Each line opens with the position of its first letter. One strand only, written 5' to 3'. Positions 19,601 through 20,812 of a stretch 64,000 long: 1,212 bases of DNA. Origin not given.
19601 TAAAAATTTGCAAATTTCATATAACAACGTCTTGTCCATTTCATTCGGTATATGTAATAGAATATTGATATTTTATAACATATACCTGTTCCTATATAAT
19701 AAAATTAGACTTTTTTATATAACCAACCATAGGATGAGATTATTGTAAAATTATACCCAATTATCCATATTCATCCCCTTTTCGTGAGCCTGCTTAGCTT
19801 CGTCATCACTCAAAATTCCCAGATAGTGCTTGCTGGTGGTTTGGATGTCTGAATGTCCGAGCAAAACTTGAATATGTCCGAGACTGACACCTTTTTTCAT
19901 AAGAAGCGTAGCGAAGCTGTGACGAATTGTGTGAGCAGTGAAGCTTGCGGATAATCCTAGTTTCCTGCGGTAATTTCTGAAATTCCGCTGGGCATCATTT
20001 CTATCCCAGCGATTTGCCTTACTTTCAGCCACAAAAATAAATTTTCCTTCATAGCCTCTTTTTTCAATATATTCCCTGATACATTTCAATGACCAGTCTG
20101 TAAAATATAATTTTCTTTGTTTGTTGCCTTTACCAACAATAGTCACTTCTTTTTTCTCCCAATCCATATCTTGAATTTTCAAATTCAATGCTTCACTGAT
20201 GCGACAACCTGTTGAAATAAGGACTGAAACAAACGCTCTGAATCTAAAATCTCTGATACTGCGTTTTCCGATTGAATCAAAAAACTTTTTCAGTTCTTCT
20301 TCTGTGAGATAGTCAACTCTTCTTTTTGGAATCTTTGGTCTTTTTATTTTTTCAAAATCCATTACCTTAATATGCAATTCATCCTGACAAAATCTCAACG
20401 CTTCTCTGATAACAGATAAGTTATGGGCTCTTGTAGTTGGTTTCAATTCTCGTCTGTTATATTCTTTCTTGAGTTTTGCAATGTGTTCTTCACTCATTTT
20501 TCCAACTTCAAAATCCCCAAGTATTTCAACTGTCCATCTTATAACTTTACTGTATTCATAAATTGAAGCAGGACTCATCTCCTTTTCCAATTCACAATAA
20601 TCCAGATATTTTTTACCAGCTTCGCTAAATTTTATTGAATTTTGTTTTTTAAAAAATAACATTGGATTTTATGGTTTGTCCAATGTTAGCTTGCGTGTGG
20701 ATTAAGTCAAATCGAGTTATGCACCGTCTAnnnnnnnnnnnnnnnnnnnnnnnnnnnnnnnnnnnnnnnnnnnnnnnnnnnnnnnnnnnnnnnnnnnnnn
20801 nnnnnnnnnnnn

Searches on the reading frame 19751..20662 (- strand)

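Call 3: search_protein_families(library=pfam, proteins=[window:19751-20662:-], max_evalue=0.01)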
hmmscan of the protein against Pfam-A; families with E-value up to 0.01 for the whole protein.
window:19751-20662:- (303 aa): 3 families
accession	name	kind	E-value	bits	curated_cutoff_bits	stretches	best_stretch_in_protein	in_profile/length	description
PF00589.27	Phage_integrase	-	2.2e-38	132.1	27.1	1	118-281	2-166/172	Phage integrase family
PF02899.23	Phage_int_SAM_1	-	4.8e-06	27.2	22.3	1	18-91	3-78/83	Phage integrase, N-terminal SAM-like domain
PF16795.10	Phage_integr_3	-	0.00011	22.6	27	1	216-285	82-149/161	Archaeal phage integrase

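Call 4: search_protein_families(library=padloc, proteins=[window:19751-20662:-], max_evalue=0.01)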
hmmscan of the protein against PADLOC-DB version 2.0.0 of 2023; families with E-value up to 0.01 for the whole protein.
window:19751-20662:- (303 aa): 0 families

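Call 9: search_protein_families(library=ncbifam, proteins=[window:19751-20662:-], max_evalue=0.01)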
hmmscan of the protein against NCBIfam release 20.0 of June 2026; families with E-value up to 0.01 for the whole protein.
window:19751-20662:- (303 aa): 12 families
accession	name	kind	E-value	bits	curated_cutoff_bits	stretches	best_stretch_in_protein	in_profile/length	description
NF040815.2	recomb_XerA_Arch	equivalog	1.2e-51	175.8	220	1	18-282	2-253/263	site-specific tyrosine recombinase/integron integrase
TIGR02225.1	recomb_XerD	equivalog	1.2e-49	169.2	329.6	1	18-277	2-269/290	site-specific tyrosine recombinase XerD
TIGR02224.1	recomb_XerC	equivalog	3.1e-48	164.7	335.15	1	17-278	1-273/295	tyrosine recombinase XerC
NF001399.0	PRK00283.1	subfamily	7.9e-44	150.1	279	1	17-277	10-278/300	tyrosine recombinase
TIGR02249.1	integrase_gron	subfamily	9.5e-28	97.4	265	2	222-277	240-295/315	integron integrase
NF002331.0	PRK01287.1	subfamily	7.5e-24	84.4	371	1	69-277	91-307/365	site-specific tyrosine recombinase XerC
NF003462.0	PRK05084.1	equivalog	4.2e-22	78.4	267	1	142-294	198-354/360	tyrosine recombinase XerS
NF011946.0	PRK15417.1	equivalog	1e-18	67.6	435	2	224-277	257-310/337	integron integrase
NF007371.0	PRK09871.1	subfamily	2.1e-07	30.7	222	1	117-278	5-170/198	tyrosine-type DNA invertase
NF007370.0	PRK09870.1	subfamily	6.2e-07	29.2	221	1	114-277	8-174/200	tyrosine-type DNA invertase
NF002685.0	PRK02436.1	equivalog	3e-06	27.3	178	1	70-280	49-244/245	site-specific tyrosine recombinase XerD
NF040693.1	recomb_GmtY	equivalog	3.4e-05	23.3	340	1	207-275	351-425/441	gamma-mobile-trio recombinase GmtY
